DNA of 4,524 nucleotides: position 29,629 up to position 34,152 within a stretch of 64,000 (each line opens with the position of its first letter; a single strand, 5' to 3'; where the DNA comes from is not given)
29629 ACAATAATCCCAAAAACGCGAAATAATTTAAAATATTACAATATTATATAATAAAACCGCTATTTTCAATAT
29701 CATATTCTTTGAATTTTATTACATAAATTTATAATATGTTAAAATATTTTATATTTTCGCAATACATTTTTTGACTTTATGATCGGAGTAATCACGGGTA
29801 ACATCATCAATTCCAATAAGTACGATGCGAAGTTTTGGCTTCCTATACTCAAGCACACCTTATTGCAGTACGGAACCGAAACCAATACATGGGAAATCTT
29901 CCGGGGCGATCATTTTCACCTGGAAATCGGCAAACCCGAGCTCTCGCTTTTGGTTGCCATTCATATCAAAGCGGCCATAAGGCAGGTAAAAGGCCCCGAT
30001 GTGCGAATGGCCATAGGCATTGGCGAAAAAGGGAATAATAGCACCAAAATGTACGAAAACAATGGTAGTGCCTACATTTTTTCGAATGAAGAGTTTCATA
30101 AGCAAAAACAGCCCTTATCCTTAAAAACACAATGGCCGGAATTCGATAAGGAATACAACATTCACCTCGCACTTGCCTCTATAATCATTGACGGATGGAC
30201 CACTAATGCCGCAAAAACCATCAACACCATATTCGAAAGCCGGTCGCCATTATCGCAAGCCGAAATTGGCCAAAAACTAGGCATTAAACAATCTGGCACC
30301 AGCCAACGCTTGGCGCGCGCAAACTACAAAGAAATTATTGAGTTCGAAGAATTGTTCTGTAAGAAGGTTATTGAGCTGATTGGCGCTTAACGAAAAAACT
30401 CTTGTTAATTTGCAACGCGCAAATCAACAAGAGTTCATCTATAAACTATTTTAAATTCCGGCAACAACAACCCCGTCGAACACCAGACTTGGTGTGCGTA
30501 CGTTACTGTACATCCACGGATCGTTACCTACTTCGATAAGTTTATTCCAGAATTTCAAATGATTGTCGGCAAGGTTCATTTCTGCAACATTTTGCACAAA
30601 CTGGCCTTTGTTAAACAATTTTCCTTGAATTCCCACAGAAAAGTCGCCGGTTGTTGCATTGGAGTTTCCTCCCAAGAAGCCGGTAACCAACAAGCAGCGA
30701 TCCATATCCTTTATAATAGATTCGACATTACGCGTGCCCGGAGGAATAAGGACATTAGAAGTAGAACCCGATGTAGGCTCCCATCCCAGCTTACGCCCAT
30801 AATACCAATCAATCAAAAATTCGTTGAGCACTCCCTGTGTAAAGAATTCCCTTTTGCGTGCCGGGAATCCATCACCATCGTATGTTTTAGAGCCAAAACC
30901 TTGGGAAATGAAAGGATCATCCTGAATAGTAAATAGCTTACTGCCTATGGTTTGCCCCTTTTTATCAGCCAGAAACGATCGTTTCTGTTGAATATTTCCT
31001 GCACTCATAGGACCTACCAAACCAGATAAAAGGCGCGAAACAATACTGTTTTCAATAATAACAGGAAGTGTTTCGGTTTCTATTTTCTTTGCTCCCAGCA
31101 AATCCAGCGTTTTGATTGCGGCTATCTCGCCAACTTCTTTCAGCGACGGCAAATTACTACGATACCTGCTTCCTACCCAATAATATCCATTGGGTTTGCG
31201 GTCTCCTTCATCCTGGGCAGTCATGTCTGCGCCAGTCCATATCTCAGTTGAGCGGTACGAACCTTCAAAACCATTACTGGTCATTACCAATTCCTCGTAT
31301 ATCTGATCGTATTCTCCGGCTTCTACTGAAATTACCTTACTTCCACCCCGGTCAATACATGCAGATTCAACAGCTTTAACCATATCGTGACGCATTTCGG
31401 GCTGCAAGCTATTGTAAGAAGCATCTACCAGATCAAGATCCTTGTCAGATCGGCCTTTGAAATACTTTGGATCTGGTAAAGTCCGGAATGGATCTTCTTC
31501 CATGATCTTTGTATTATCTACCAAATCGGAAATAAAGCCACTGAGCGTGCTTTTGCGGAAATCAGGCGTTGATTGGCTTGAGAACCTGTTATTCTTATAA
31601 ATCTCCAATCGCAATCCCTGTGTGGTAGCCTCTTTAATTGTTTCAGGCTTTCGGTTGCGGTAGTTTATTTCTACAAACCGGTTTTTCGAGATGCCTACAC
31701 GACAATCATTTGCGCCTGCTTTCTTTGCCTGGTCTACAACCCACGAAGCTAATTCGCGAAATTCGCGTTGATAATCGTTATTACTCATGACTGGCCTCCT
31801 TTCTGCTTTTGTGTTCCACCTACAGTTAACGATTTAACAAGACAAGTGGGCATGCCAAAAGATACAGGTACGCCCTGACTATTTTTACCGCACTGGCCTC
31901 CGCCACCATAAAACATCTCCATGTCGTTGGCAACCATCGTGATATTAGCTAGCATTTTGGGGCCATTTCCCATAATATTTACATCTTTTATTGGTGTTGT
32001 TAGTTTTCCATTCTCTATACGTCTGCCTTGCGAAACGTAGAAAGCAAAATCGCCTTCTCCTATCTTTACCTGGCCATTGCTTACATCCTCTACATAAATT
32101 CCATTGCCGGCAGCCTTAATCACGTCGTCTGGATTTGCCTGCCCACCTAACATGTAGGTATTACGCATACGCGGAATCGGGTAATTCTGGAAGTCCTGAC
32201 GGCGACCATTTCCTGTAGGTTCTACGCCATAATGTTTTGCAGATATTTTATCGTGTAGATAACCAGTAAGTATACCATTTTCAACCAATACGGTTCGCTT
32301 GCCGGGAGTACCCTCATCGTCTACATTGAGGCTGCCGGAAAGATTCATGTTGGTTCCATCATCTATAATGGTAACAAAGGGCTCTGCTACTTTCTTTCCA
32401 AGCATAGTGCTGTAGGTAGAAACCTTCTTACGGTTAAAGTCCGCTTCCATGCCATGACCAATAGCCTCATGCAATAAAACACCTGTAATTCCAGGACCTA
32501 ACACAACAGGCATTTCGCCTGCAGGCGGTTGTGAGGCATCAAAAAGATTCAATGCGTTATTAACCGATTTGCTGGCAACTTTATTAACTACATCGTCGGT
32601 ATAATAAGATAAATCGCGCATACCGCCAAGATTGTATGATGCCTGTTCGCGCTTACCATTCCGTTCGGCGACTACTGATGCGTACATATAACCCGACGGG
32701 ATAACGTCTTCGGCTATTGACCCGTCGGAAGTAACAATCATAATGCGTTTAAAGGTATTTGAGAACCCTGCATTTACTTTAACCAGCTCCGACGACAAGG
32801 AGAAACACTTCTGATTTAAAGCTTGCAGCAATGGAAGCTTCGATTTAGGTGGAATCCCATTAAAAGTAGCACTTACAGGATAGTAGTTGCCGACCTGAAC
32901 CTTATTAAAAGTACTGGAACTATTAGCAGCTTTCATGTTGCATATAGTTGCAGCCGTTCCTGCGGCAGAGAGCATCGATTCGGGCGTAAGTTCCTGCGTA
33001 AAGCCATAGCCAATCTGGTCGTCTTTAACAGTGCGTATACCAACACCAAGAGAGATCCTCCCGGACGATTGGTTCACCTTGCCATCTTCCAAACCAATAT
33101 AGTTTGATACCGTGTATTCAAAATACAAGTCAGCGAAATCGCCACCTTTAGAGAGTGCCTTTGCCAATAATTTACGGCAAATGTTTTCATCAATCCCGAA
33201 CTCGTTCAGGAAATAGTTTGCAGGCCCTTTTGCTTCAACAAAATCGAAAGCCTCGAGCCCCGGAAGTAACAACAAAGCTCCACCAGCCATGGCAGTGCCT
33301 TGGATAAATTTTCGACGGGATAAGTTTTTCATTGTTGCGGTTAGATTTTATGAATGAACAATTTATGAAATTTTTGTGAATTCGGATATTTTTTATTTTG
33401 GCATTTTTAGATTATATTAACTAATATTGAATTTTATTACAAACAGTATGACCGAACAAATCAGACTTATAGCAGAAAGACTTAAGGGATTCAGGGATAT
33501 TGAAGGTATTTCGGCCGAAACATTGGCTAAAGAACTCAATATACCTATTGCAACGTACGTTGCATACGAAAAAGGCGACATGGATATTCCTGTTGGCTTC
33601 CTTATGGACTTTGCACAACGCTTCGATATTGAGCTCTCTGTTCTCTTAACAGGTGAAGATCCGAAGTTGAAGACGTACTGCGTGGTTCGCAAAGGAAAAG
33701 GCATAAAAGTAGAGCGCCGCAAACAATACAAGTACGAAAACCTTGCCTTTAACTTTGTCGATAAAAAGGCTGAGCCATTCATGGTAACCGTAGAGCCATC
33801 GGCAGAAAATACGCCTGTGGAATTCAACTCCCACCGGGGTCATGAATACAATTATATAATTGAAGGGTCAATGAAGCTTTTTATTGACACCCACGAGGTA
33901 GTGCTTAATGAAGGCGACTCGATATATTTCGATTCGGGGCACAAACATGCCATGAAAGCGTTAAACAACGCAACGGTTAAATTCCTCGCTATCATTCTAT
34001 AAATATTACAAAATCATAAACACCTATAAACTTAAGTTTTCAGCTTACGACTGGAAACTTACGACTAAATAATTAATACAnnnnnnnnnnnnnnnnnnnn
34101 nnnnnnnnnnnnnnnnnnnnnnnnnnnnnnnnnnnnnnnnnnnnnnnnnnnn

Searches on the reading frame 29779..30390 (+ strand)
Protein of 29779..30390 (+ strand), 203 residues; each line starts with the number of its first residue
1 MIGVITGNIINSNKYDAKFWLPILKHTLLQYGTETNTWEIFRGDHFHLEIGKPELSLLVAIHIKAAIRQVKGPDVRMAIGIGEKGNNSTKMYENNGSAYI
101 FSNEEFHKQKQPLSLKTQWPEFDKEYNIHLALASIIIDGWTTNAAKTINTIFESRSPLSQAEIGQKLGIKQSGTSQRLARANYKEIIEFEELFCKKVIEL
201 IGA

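Call 36: search_protein_families(library=pfam, proteins=[window:29779-30390:+])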
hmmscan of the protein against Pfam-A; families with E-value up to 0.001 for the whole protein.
window:29779-30390:+ (203 aa): 1 family
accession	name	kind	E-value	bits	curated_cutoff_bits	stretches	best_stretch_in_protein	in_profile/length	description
PF16264.11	SatD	-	0.00053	20.1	29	0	37-182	42-196/211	SatD family (SatD)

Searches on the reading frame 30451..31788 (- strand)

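Call 67: search_protein_families(library=pfam, proteins=[window:30451-31788:-])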
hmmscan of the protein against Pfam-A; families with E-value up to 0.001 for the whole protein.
window:30451-31788:- (445 aa): 3 families
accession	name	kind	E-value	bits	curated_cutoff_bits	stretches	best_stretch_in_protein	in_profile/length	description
PF19289.4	PmbA_TldD_3rd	-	4.9e-56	189.8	22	1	239-444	2-220/220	PmbA/TldA metallopeptidase C-terminal domain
PF19290.4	PmbA_TldD_2nd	-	1.2e-08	35.8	20.9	1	128-231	6-109/109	PmbA/TldA metallopeptidase central domain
PF01523.21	PmbA_TldD_1st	-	0.00042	20.8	20.9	1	31-85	3-57/65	PmbA/TldA metallopeptidase domain 1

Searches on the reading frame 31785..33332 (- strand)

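Call 67: search_protein_families(library=pfam, proteins=[window:31785-33332:-])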
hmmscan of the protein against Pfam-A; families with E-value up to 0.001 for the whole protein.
window:31785-33332:- (515 aa): 3 families
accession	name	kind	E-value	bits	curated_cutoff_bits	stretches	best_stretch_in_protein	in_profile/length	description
PF19289.4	PmbA_TldD_3rd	-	2.2e-68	230.2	22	1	272-506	2-220/220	PmbA/TldA metallopeptidase C-terminal domain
PF01523.21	PmbA_TldD_1st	-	3.7e-12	46.6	20.9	1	67-130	1-64/65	PmbA/TldA metallopeptidase domain 1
PF19290.4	PmbA_TldD_2nd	-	1e-11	45.7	20.9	1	158-263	4-108/109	PmbA/TldA metallopeptidase central domain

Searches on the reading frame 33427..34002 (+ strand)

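Call 67: search_protein_families(library=pfam, proteins=[window:33427-34002:+])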
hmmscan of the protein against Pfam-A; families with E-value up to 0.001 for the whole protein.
window:33427-34002:+ (191 aa): 3 families
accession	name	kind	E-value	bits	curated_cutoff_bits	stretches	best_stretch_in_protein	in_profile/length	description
PF07883.17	Cupin_2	-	2.6e-14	53.1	27.2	1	119-189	2-69/70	Cupin domain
PF12844.13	HTH_19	-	5.6e-06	26.6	30.2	1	17-78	2-63/64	Helix-turn-helix domain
PF01381.28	HTH_3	-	4.5e-05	23.8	23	1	23-72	5-54/55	Helix-turn-helix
